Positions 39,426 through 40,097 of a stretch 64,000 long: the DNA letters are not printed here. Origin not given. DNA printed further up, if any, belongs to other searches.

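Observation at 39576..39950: Two paralogous small secreted proteins with a conserved C-terminal 4-Cys domain, 15 kb apart, each beside a metal/redox gene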

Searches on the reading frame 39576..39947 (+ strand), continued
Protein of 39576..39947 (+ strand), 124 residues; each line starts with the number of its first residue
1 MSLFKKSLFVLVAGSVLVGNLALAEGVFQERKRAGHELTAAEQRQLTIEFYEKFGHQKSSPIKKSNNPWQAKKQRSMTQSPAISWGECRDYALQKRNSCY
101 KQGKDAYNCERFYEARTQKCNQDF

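Call 29: search_protein_families(library=pfam, proteins=[L012:3102-4868:-, L012:5615-6424:-, L012:6421-6987:-, L012:7041-7694:+, L012:8918-9793:+, L012:9803-10078:+, L012:10098-10679:-, L012:10804-12213:-, L012:12361-12927:+, L012:13485-14252:-], max_evalue=0.001)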
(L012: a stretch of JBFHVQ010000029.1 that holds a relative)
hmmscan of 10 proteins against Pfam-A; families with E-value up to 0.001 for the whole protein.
L012:3102-4868:- (588 aa): 1 family
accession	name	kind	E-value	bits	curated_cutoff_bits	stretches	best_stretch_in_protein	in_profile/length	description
PF04055.27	Radical_SAM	-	0.00089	19.9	29.5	0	218-302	1-91/166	Radical SAM superfamily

L012:5615-6424:- (269 aa): 1 family
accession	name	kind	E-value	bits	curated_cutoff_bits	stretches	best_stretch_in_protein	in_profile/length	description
PF00459.30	Inositol_P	-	9.4e-52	176.6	27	1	17-251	10-252/271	Inositol monophosphatase family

L012:6421-6987:- (188 aa): 1 family
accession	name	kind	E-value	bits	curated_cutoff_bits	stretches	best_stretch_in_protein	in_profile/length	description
PF00293.34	NUDIX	-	9.7e-17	61.7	21.1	1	46-162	5-125/134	NUDIX domain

L012:7041-7694:+ (217 aa): 5 families
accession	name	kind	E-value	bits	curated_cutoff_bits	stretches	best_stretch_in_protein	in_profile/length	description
PF00702.32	Hydrolase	-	5.2e-17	63.3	26.4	1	8-182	2-190/191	haloacid dehalogenase-like hydrolase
PF13419.12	HAD_2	-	1.5e-13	51.7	23.8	1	12-186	3-175/178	Haloacid dehalogenase-like hydrolase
PF12710.13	HAD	-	5.5e-07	30.6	27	1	10-130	1-129/189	haloacid dehalogenase-like hydrolase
PF03031.24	NIF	-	3.2e-06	27.4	21.8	1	85-184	33-129/160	NLI interacting factor-like phosphatase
PF13344.12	Hydrolase_6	-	1.2e-05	25.7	27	1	93-141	17-68/101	Haloacid dehalogenase-like hydrolase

L012:8918-9793:+ (291 aa): 1 family
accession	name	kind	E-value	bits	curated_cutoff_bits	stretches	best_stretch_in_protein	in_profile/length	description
PF01370.27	Epimerase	-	1.4e-10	41.4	20.9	1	10-216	5-240/240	NAD dependent epimerase/dehydratase family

L012:9803-10078:+ (91 aa): 3 families
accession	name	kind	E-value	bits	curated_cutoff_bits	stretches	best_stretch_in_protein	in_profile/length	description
PF05899.18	Cupin_3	-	2.1e-26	91.8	23.5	1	17-88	3-74/74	EutQ-like cupin domain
PF07883.17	Cupin_2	-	4.2e-06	26.8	27.2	1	39-74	18-52/70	Cupin domain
PF06249.18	EutQ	-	5.4e-06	26.7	21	1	24-86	80-141/152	Ethanolamine utilisation protein EutQ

L012:10098-10679:- (193 aa): 3 families
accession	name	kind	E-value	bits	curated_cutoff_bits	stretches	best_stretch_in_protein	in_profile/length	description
PF14279.12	HNH_5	-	3.3e-15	56.2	27.5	1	98-150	1-53/56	HNH endonuclease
PF01844.29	HNH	-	3.6e-14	53.1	21.4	1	98-141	1-45/47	HNH endonuclease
PF13395.12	HNH_4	-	0.00034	20.9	22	1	98-145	1-53/54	HNH endonuclease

L012:10804-12213:- (469 aa): 4 families
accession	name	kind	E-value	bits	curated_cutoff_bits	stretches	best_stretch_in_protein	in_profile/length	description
PF11892.13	PpnN_C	-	5e-58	194.9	25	1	348-468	1-121/121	Pyrimidine/purine nucleotide monophosphate nucleosidase, C-terminal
PF14793.11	DUF4478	-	9.9e-45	151.4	25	1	21-127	2-107/109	Pyrimidine/purine nucleotide 5'-monophosphate nucleosidases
PF03641.19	Lysine_decarbox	-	1.4e-23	83.9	27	1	222-344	11-131/131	Possible lysine decarboxylase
PF18306.6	LDcluster4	-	8.8e-06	25.8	26.3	1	170-282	9-112/151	SLOG cluster4 family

L012:12361-12927:+ (188 aa): 1 family
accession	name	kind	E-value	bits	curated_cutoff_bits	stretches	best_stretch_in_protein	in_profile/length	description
PF00542.24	Ribosomal_L12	-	0.00097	19.9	25.9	1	47-75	39-67/67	Ribosomal protein L7/L12 C-terminal domain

L012:13485-14252:- (255 aa): 3 families
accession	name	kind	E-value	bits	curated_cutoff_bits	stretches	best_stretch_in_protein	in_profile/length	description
PF13545.12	HTH_Crp_2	-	1.5e-14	54.2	27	1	183-247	2-68/70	Crp-like helix-turn-helix domain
PF00027.35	cNMP_binding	-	1.5e-13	51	27.5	1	62-149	3-88/89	Cyclic nucleotide-binding domain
PF00325.26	Crp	-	4e-08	33.3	21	1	200-229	1-30/32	Bacterial regulatory proteins, crp family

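Call 32: search_solved_structures(query=A2, max_evalue=10, show_alignments=3)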
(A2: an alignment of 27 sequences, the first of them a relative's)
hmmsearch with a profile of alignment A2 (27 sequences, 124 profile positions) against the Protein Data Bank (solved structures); distinct sequences matched with E-value up to 10: 0.

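Call 33: search_protein_families(library=pfam, alignment_id=A2, max_evalue=1)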
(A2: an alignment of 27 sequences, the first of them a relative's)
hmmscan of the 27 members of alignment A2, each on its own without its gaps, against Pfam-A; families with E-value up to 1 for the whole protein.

A. member 1, P0001 (124 aa): 2 families
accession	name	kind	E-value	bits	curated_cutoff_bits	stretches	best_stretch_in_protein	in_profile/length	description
PF11656.13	DUF3811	-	0.015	16.1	23.5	1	29-85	23-78/88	YjbD family (DUF3811)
PF19951.4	DUF6413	-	0.24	12.7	28.1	1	88-122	8-42/75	Family of unknown function (DUF6413)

B. families by the number of members that match (of 27 scanned): 18 families
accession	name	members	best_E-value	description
PF19951.4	DUF6413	7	0.0023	Family of unknown function (DUF6413)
PF11656.13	DUF3811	3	0.00047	YjbD family (DUF3811)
PF24172.1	CdiI_ImmP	2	0.064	CdiI immunity protein EcoliA0-like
PF13057.11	DUF3919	1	0.013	Protein of unknown function (DUF3919)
PF06687.17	SUR7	1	0.033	SUR7/PalI family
PF06035.17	Peptidase_C93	1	0.036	Bacterial transglutaminase-like cysteine proteinase BTLCP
PF06203.19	CCT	1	0.045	CCT motif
PF03094.20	Mlo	1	0.047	Mlo family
PF00214.24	Calc_CGRP_IAPP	1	0.064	Calcitonin / CGRP / IAPP family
PF20098.4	DUF6488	1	0.071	Family of unknown function (DUF6488)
PF07330.17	DUF1467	1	0.08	Protein of unknown function (DUF1467)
PF08496.15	Peptidase_S49_N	1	0.083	Peptidase family S49 N-terminal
PF21145.3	C4_MG1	1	0.12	Complement C4, MG1 domain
PF15103.11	G0-G1_switch_2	1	0.14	G0/G1 switch protein 2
PF15569.11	Imm40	1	0.17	Immunity protein 40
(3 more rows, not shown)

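Call 34: search_protein_families(library=pfam, proteins=[P0038, P0039, P0040, P0032, P0031, P0026, P0024, P0021, P0015, P0007], max_evalue=1)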
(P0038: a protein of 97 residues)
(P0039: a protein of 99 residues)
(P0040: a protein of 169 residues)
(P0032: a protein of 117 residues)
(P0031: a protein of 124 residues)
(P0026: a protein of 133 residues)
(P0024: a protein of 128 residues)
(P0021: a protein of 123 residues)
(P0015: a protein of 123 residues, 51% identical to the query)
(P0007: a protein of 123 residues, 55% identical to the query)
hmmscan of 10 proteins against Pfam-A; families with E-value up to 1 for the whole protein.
P0038 (97 aa): 0 families

P0039 (99 aa): 0 families

P0040 (169 aa): 0 families

P0032 (117 aa): 3 families
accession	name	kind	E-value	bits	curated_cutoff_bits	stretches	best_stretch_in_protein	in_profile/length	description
PF13057.11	DUF3919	-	0.013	15.7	25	1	14-84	128-200/232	Protein of unknown function (DUF3919)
PF08496.15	Peptidase_S49_N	-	0.083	13.4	27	1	9-83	20-86/147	Peptidase family S49 N-terminal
PF21145.3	C4_MG1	-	0.12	12.8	21.4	1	21-76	57-110/112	Complement C4, MG1 domain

P0031 (124 aa): 1 family
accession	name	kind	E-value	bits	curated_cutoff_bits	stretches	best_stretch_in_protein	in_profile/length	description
PF03094.20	Mlo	-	0.047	12.5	24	1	4-69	145-219/483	Mlo family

P0026 (133 aa): 2 families
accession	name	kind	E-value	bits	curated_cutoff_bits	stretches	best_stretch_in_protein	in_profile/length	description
PF00214.24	Calc_CGRP_IAPP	-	0.064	14.2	22.3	1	1-66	1-69/131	Calcitonin / CGRP / IAPP family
PF07330.17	DUF1467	-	0.08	13.4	29.4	1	9-34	13-40/83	Protein of unknown function (DUF1467)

P0024 (128 aa): 0 families

P0021 (123 aa): 1 family
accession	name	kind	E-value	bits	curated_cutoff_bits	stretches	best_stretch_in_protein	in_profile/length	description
PF19951.4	DUF6413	-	0.0023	19.1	28.1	1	87-122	8-43/75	Family of unknown function (DUF6413)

P0015 (123 aa): 0 families

P0007 (123 aa): 1 family
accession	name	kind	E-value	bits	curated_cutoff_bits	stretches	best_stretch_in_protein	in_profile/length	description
PF19951.4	DUF6413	-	0.051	14.8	28.1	1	87-121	8-42/75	Family of unknown function (DUF6413)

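Call 54: search_protein_families(library=ncbifam, proteins=[L006:862-2106:+, L006:2082-2936:-, L006:3878-4645:-, L006:4864-6192:-, L007:6725-7813:+, L007:4656-5276:-, L007:4276-4620:-], max_evalue=0.001)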
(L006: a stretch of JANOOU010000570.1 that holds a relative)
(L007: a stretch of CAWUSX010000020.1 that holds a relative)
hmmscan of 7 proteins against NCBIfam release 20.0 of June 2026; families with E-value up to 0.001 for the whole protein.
L006:862-2106:+ (414 aa): 5 families
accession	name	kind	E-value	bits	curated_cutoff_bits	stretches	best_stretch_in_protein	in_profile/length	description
NF004388.0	PRK05749.1-4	equivalog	1e-98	330.7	438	1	3-408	7-421/425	lipid IV(A) 3-deoxy-D-manno-octulosonic acid transferase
NF004386.0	PRK05749.1-2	equivalog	2.4e-85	286.9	524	1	5-408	5-427/433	lipid IV(A) 3-deoxy-D-manno-octulosonic acid transferase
NF004385.0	PRK05749.1-1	equivalog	8e-70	235.6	590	1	5-408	5-420/425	lipid IV(A) 3-deoxy-D-manno-octulosonic acid transferase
NF004387.0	PRK05749.1-3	equivalog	7.6e-66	222.7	617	1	2-407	12-422/440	lipid IV(A) 3-deoxy-D-manno-octulosonic acid transferase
NF004389.0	PRK05749.1-5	equivalog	2.7e-64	217.5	363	1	3-380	5-373/402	lipid IV(A) 3-deoxy-D-manno-octulosonic acid transferase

L006:2082-2936:- (284 aa): 15 families
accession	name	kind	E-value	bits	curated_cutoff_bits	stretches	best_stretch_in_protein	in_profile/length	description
NF002475.0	PRK01723.1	equivalog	1.9e-81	272.6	142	1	43-281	3-238/241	3-deoxy-D-manno-octulosonic acid kinase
TIGR03724.2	arch_bud32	equivalog_domain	2.9e-13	49.7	125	1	125-281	37-172/193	KEOPS complex kinase/ATPase Bud32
NF007174.0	PRK09605.1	equivalog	1.8e-09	36.7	447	1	167-279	412-512/535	bifunctional N(6)-L-threonylcarbamoyladenine synthase/serine/threonine protein kinase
NF011461.0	PRK14879.1-2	equivalog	2.6e-09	37.2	372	1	124-279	46-190/225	Kae1-associated kinase Bud32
NF011460.0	PRK14879.1-1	equivalog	1.3e-08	34.3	199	1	188-280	110-205/232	Kae1-associated kinase Bud32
NF038151.1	lanthi_synth_III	equivalog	1.3e-08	33.7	575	1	190-235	339-384/833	class III lanthionine synthetase LanKC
NF011464.0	PRK14879.1-7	equivalog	9.1e-07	28.8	246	1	191-280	107-190/221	Kae1-associated kinase Bud32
NF011462.0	PRK14879.1-3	equivalog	1.9e-06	27.8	174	1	185-253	80-147/192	Kae1-associated kinase Bud32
NF011463.0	PRK14879.1-4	equivalog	4.2e-06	26.3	188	1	168-279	95-200/237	Kae1-associated kinase Bud32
NF047741.1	antiphage_MADS6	equivalog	1.6e-05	23.6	460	1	191-240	303-352/612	methylation-associated defense system protein kinase MAD6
TIGR02906.1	spore_CotS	subfamily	0.00014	20.9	172.7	1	204-238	186-219/314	CotS family spore coat protein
NF033483.0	PknB_PASTA_kin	equivalog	0.00022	20.4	450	1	190-240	110-160/563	Stk1 family PASTA domain-containing Ser/Thr kinase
NF041316.1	NleH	equivalog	0.00031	20.3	450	1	181-244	218-282/304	type III secretion system effector kinase NleH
NF052427.1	StpK7MSMEG_1200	equivalog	0.00052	18.6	900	1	190-233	111-154/601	serine/threonine protein kinase StpK7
NF038150.1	lanthi_synth_IV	equivalog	0.00096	17.6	650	0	196-239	307-350/851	class IV lanthionine synthetase LanL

L006:3878-4645:- (255 aa): 0 families

L006:4864-6192:- (442 aa): 4 families
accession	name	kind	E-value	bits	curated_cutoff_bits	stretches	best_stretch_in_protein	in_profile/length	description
NF052577.1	ThSTportTsuASprch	equivalog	5.8e-26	91.6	400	2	339-434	232-327/330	thiosulfate transporter TsuA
NF041049.1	thio_trans_TsuA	exception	1.9e-18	66.7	645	2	58-179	4-118/348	thiosulfate utilization transporter TsuA/YeeE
TIGR04112.1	seleno_YedE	equivalog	4.3e-15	55.7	200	1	52-179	179-299/337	YedE family putative selenium transporter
NF033796.1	selen_YedE_FdhT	exception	7.6e-12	45.1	350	2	348-440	73-164/387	selenium metabolism membrane protein YedE/FdhT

L007:6725-7813:+ (362 aa): 2 families
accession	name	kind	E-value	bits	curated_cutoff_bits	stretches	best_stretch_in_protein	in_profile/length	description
NF033936.1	CuZnOut_SO0444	equivalog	1.4e-126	422.4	300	1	9-347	2-348/351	SO_0444 family Cu/Zn efflux transporter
NF040736.1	efflux_SaoE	equivalog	3.9e-42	144.8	325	1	5-310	8-296/352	efflux transporter SaoE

L007:4656-5276:- (206 aa): 21 families
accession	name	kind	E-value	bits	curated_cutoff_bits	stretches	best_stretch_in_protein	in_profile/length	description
TIGR00338.1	serB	equivalog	1.7e-73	246.9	144.15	1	2-204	15-217/219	phosphoserine phosphatase SerB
NF008350.0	PRK11133.1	equivalog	7.4e-54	183.1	413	1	3-202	112-311/324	phosphoserine phosphatase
TIGR01488.1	HAD-SF-IB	subfamily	7e-27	94.5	45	1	3-173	1-176/177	HAD-IB family phosphatase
TIGR01491.1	HAD-SF-IB-PSPlk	hypoth_equivalog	2.9e-21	76.1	151.9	1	1-182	4-190/201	phosphoserine phosphatase-like hydrolase, archaeal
TIGR01490.1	HAD-SF-IB-hyp1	subfamily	1.3e-14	54.9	98.3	1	3-177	1-193/202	HAD-IB family hydrolase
TIGR00099.1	Cof-subfamily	subfamily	1.2e-12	48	137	1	136-196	185-246/256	Cof-type HAD-IIB family hydrolase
NF010109.0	PRK13582.1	equivalog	4e-12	46.2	133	1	30-188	25-177/205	bifunctional phosphoserine phosphatase/homoserine phosphotransferase ThrH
TIGR01482.1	SPP-subfamily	subfamily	1.8e-11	44.1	107.15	1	137-199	147-210/225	sucrose-phosphate phosphatase subfamily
TIGR01489.1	DKMTPPase-SF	subfamily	2.7e-10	40.6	81.55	1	4-176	4-183/188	MtnX-like HAD-IB family phosphatase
TIGR01487.1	Pglycolate_arch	equivalog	6e-10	39.3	122.75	1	136-198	144-207/215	phosphoglycolate phosphatase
NF002245.0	PRK01158.1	equivalog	2.3e-09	36.9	198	1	138-196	156-215/233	phosphoglycolate phosphatase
TIGR02137.1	HSK-PSP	equivalog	9.7e-09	35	223.4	1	4-183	4-172/203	bifunctional phosphoserine phosphatase/homoserine phosphotransferase ThrH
TIGR01494.1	ATPase_P-type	subfamily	1.3e-06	27.2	62.3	1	156-183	386-413/478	HAD-IC family P-type ATPase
TIGR01484.1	HAD-SF-IIB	subfamily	1.5e-06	28.4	41.8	1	138-179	179-220/221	HAD-IIB family hydrolase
NF052360.1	HolPasePseu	equivalog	7.5e-06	25.7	280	1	56-191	73-208/218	histidinol-phosphatase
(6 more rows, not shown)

L007:4276-4620:- (114 aa): 0 families

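Call 68: find_related_loci(query=A1, collection=metagenome_contigs, flank=5000)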
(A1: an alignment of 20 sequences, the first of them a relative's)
Query A1 (124 aa) in metagenome_contigs; peptide patterns used: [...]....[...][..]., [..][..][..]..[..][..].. (x = any residue, [..] = any of these).
183 stretches matched a pattern; 44 encode a relative of the query (tblastn E <= 1e-3); 44 distinct loci.
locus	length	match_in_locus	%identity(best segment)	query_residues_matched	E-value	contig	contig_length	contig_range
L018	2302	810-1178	53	1-124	5e-38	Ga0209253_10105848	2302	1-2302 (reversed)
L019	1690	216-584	52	1-124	2e-33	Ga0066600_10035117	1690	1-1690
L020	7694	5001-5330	47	16-124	9e-33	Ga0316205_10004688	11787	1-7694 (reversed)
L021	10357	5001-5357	46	10-124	2e-31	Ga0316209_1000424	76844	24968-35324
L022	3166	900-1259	47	9-124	3e-31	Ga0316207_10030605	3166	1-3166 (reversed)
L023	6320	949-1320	44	2-124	4e-31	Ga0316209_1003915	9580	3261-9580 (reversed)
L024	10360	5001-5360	45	9-124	8e-31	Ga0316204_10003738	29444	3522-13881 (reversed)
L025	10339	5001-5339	45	8-121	5e-31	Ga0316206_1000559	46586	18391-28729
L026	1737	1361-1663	50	22-121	2e-30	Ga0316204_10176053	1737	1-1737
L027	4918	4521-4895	44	2-124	1e-30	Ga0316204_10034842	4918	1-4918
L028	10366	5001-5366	42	2-124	1e-30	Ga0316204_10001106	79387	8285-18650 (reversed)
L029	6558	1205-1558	45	4-124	2e-30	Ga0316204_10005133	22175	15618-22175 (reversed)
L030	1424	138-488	45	3-122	3e-30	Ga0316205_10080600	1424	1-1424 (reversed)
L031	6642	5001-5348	45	8-122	1e-29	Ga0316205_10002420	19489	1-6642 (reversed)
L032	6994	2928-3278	42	9-121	8e-29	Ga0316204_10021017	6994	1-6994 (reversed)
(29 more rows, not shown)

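Call 69: find_related_loci(query=A1, collection=viral_contigs, flank=5000)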
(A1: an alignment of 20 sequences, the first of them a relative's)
Query A1 (124 aa) in viral_contigs; peptide patterns used: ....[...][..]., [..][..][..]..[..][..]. (x = any residue, [..] = any of these).
120 stretches matched a pattern, but none encodes a relative of the query by tblastn (E <= 1e-3).

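Call 73: search_protein_families(library=padloc, proteins=[window:39576-39947:+], max_evalue=0.1)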
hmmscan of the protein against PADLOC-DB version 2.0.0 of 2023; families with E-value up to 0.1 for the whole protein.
window:39576-39947:+ (124 aa): 0 families

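Call 74: search_protein_families(library=phrogs, proteins=[window:39576-39947:+], max_evalue=0.1)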
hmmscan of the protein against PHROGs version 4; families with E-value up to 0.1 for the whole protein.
window:39576-39947:+ (124 aa): 0 families
